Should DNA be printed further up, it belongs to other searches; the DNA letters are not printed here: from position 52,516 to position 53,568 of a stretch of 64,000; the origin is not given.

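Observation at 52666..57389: AT-rich defence island: membrane NERD protein plus Type III restriction-modification (Mod and Res) inserted flush against bcp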

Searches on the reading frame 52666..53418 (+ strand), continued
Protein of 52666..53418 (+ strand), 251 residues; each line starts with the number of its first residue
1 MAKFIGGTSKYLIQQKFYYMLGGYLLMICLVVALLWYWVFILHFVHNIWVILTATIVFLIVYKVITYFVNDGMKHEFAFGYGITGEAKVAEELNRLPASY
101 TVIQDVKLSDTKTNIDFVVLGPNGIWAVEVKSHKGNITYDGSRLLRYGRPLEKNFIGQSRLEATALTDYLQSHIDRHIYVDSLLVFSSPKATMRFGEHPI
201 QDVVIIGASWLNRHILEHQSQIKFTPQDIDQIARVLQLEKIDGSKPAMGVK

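Call 84: search_protein_families(library=pfam, alignment_id=A5, max_evalue=0.01)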
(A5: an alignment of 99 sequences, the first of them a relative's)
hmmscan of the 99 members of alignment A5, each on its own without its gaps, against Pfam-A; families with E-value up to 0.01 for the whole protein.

A. member 1, L153:4330-6384:+ (685 aa): 1 family
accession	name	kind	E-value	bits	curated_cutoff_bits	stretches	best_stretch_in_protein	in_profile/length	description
PF08378.17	NERD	-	0.0002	22.3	22.1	1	299-390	4-93/111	Nuclease-related domain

B. families by the number of members that match (of 99 scanned): 157 families (the first 25 are shown)
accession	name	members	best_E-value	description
PF01381.28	HTH_3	9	8.1e-17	Helix-turn-helix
PF12844.13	HTH_19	7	1.1e-12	Helix-turn-helix domain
PF13560.12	HTH_31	7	4.2e-11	Helix-turn-helix domain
PF13443.12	HTH_26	6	2.7e-09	Cro/C1-type HTH DNA-binding domain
PF00589.27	Phage_integrase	3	1e-43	Phage integrase family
PF07719.23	TPR_2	3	1.3e-15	Tetratricopeptide repeat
PF13181.12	TPR_8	3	2.8e-14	Tetratricopeptide repeat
PF00515.34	TPR_1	3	1.3e-13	Tetratricopeptide repeat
PF13424.12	TPR_12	3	6.5e-12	Tetratricopeptide repeat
PF14559.12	TPR_19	3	1.2e-09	Tetratricopeptide repeat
PF13176.12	TPR_7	3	2.5e-06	Tetratricopeptide repeat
PF13432.12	TPR_16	3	2.1e-05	Tetratricopeptide repeat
PF07690.21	MFS_1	2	7.6e-61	Major Facilitator Superfamily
PF04471.18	Mrr_cat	2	3.9e-31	Restriction endonuclease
PF04326.19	SLFN_AlbA_2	2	2e-20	Schlafen, AlbA_2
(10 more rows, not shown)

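Call 85: find_encoding_contigs(protein=P0258, flank=8000, max_places=3)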
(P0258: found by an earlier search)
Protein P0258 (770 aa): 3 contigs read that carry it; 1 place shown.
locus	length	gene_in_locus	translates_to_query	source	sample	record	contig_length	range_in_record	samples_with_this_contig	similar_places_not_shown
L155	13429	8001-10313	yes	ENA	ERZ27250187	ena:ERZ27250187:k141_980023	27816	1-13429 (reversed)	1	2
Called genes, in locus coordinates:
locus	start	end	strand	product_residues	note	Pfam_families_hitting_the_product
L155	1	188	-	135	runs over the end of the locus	-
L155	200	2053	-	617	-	-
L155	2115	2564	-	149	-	PF13420:Acetyltransf_4 (weak), PF00583:Acetyltransf_1, PF13673:Acetyltransf_10, PF13508:Acetyltransf_7, PF08445:FR47 (faint)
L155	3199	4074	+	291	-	PF07508:Recombinase, PF13408:Zn_ribbon_recom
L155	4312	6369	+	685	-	-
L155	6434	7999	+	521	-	PF01555:N6_N4_Mtase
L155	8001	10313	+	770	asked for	PF04851:ResIII, PF00270:DEAD (faint)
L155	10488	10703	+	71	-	-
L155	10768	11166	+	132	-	PF00239:Resolvase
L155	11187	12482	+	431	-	-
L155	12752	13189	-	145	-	-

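Call 94: fold_search(model_id=the predicted structure, library=pdb)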
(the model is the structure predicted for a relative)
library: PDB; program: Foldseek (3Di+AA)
matches with E <= 10: 30; with E <= 0.001: 0
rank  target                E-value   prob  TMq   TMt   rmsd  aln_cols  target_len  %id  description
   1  7bdv_A                5.5e-01  0.08  0.15  0.12  15.6       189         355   10  Structure of Can2 from Sulfobacillus thermosulfidooxidans in complex with cyclic tetra-adenylate (cA4) (released 2021-03-03)
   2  7bdv_C                6.6e-01  0.08  0.16  0.13  15.3       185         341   10  Structure of Can2 from Sulfobacillus thermosulfidooxidans in complex with cyclic tetra-adenylate (cA4) (released 2021-03-03)
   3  7bdv_B                1.1e+00  0.12  0.16  0.12   9.1       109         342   10  Structure of Can2 from Sulfobacillus thermosulfidooxidans in complex with cyclic tetra-adenylate (cA4) (released 2021-03-03)
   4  8iby_C                1.1e+00  0.12  0.16  0.06   7.6        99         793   11  Structure of R2 with 5'ORF (released 2023-09-20)
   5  8gh6_A                1.3e+00  0.11  0.18  0.06   7.9       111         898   14  Bombyx mori R2 retrotransposon initiating target-primed reverse transcription (released 2023-04-05)
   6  6xi6                  2.4e+00  0.54  0.28  0.26   3.2        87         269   11  Hierarchical design of multi-scale protein complexes by combinatorial assembly of oligomeric helical bundle and repeat p (released 2021-06-02)
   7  7bdv_D                2.4e+00  0.11  0.17  0.13   3.6        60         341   12  Structure of Can2 from Sulfobacillus thermosulfidooxidans in complex with cyclic tetra-adenylate (cA4) (released 2021-03-03)
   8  7onj_A                2.4e+00  0.03  0.17  0.17  24.2       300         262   11  Mechanosensitive channel MscS solubilized with LMNG in open conformation (released 2021-09-01)
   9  8ibz_C                3.1e+00  0.11  0.19  0.07   5.3        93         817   11  Structure of R2 with 5'ORF and 3'UTR (released 2023-09-20)
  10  9qwp_A                3.1e+00  0.01  0.10  0.03  38.6       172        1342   11  Structure of the human RalGAP2 complex (released 2025-07-16)
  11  7onl_A                3.7e+00  0.02  0.20  0.19  25.2       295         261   12  Mechanosensitive channel MscS solubilized with DDM in closed conformation (released 2021-09-01)
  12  5aji_F                3.7e+00  0.02  0.15  0.15  21.8       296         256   10  MscS D67R1 high resolution (released 2015-07-08)
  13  5da9_A                3.9e+00  0.04  0.21  0.14  16.1       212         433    9  ATP-gamma-S bound Rad50 from Chaetomium thermophilum in complex with the Rad50-binding domain of Mre11 (released 2016-03-02)
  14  5aji_G                3.9e+00  0.02  0.15  0.15  21.8       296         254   10  MscS D67R1 high resolution (released 2015-07-08)
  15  7sp4_c                4.4e+00  0.06  0.15  0.22  10.9       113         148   14  In situ cryo-EM structure of bacteriophage Sf6 gp3:gp7:gp5 complex in conformation 2 at 3.71A resolution (released 2022-11-09)
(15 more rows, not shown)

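Call 95: search_protein_representatives(alignment_id=A1)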
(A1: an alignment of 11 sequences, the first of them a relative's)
Query: 11 sequences, 246 profile positions. Proteins with E-value up to 0.001 (for the whole library): 10029; up to 1e-10: 2897; up to 1e-30: 346. The best 150 are listed.
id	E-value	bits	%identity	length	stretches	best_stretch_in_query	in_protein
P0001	8.7e-106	369.4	-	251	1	1-245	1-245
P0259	3.1e-86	305.4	-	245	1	1-240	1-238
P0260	3.3e-76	272.5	-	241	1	1-239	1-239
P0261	6.7e-74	265.0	-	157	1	83-237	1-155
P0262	1.3e-71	257.5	-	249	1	1-239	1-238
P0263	4.8e-68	245.8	-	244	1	1-241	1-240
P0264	1.8e-64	234.1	-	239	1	1-236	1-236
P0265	3.6e-64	233.1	-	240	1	1-240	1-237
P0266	8.8e-64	231.8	-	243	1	1-243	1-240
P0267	4.4e-63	229.6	-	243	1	1-236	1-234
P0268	4.5e-63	229.5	-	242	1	1-240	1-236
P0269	1.3e-62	228.0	-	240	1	1-240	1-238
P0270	2.8e-61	223.7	-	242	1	1-238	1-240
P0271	5.9e-61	222.6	-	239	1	1-237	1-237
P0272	2.0e-60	220.9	-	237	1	1-237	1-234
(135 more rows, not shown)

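Call 96: search_protein_families(library=padloc, alignment_id=A3, max_evalue=0.000001)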
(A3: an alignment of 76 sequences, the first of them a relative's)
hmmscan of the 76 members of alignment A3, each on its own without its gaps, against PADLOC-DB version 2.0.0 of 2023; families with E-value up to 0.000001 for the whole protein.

A. member 1, L010:8753-12040:+ (1096 aa): 27 families (the best 25 are shown)
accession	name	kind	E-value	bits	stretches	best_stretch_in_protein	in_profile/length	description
PDLC01075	C3a139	-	4.1e-38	129.3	2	362-886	322-791/948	HKD+Snf2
PDLC02621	DrmD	-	2.8e-33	113.2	1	550-824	368-626/1040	DrmD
PDLC02623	DrmD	-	2.4e-26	89.8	1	697-824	509-626/1040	DrmD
PDLC02619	DrmD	-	4.2e-25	86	2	714-871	410-580/872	DrmD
PDLC02840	DpdE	-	9.9e-25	85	2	271-416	162-317/1091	DpdE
PDLC02843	DpdE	-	6.1e-24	82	2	272-416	162-312/1091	DpdE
PDLC02500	BrxHI|BrxHII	-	8.1e-24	82.2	1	697-824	458-576/933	BrxHI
PDLC00659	HmaA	-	8.7e-24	81.4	1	715-852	510-639/1176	SNF2 helicase / DEAD-box helicase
PDLC02193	PLD_Helicase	-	3.1e-22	76.6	1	696-833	667-808/905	-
PDLC02572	DrmA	-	1.7e-20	70.7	1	576-824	390-624/1043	DrmA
PDLC02707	PbeA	-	1.6e-19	68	1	9-341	15-329/672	PbeA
PDLC02504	BrxHI|BrxHII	-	9.1e-19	64.9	1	678-822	443-582/971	BrxHII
PDLC02632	DrmD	-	1e-16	58.6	1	557-824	375-627/662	DrmD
PDLC02620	DrmD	-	2.3e-15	53.6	1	704-848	474-601/1060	DrmD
PDLC02704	PbeA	-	3.3e-15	53.6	1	11-344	16-337/682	PbeA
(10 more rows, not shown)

B. families by the number of members that match (of 76 scanned): 161 families (the first 25 are shown)
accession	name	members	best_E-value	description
PDLC03633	MTase_III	2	5.3e-106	Type III methyltransferase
PDLC03963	SoFic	2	8.4e-101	-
PDLC03644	MTase_III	2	7.7e-100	Type III methyltransferase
PDLC03634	MTase_III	2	2.9e-99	Type III methyltransferase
PDLC03642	MTase_III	2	9.7e-92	Type III methyltransferase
PDLC03641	MTase_III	2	2.7e-89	Type III methyltransferase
PDLC03640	MTase_III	2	4.5e-76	Type III methyltransferase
PDLC03637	MTase_III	2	1.1e-75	Type III methyltransferase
PDLC03639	MTase_III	2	1.2e-73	Type III methyltransferase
PDLC03354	MTase_II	2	4e-62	Type II methyltransferase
PDLC03636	MTase_III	2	7.9e-58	Type III methyltransferase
PDLC03638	MTase_III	2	1.6e-49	Type III methyltransferase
PDLC03635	MTase_III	2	4.5e-47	Type III methyltransferase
PDLC03643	MTase_III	2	1e-45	Type III methyltransferase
PDLC03339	MTase_II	2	9.4e-42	Type II methyltransferase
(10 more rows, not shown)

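Call 97: search_protein_families(library=padloc, alignment_id=A4, max_evalue=0.000001)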
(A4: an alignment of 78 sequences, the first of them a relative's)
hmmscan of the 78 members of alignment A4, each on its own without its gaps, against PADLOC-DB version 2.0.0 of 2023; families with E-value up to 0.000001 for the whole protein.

A. member 1, L010:7646-7993:+ (116 aa): 0 families

B. families by the number of members that match (of 78 scanned): 31 families (the first 25 are shown)
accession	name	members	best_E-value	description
PDLC03207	mREase_II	1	2e-89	Type II methyl-directed restriction enzyme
PDLC04895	PDC-S06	1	1.3e-16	-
PDLC03648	REase_III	1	2.3e-15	Type III restriction enzyme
PDLC04945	PDC-S18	1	2.5e-14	-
PDLC04891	PDC-S06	1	6.8e-13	-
PDLC04893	PDC-S06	1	8.8e-13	-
PDLC04897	PDC-S06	1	1.1e-12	-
PDLC04894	PDC-S06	1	2.8e-12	-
PDLC03653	REase_III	1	6.4e-12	Type III restriction enzyme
PDLC04887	PDC-S06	1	1.9e-11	-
PDLC04886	PDC-S06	1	3.6e-11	-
PDLC04898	PDC-S06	1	6.3e-11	-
PDLC04896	PDC-S06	1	7.2e-11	-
PDLC00943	Cas4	1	5e-10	CRISPR-associated protein Cas4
PDLC02360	PrrC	1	7.2e-10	PrrC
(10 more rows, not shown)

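Call 100: search_dna_similar(query=window:52666-53418:+, collection=plasmids, mode=protein, max_evalue=0.00001, max_rows=15)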
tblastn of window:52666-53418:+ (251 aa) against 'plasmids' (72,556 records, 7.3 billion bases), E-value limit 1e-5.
No match.
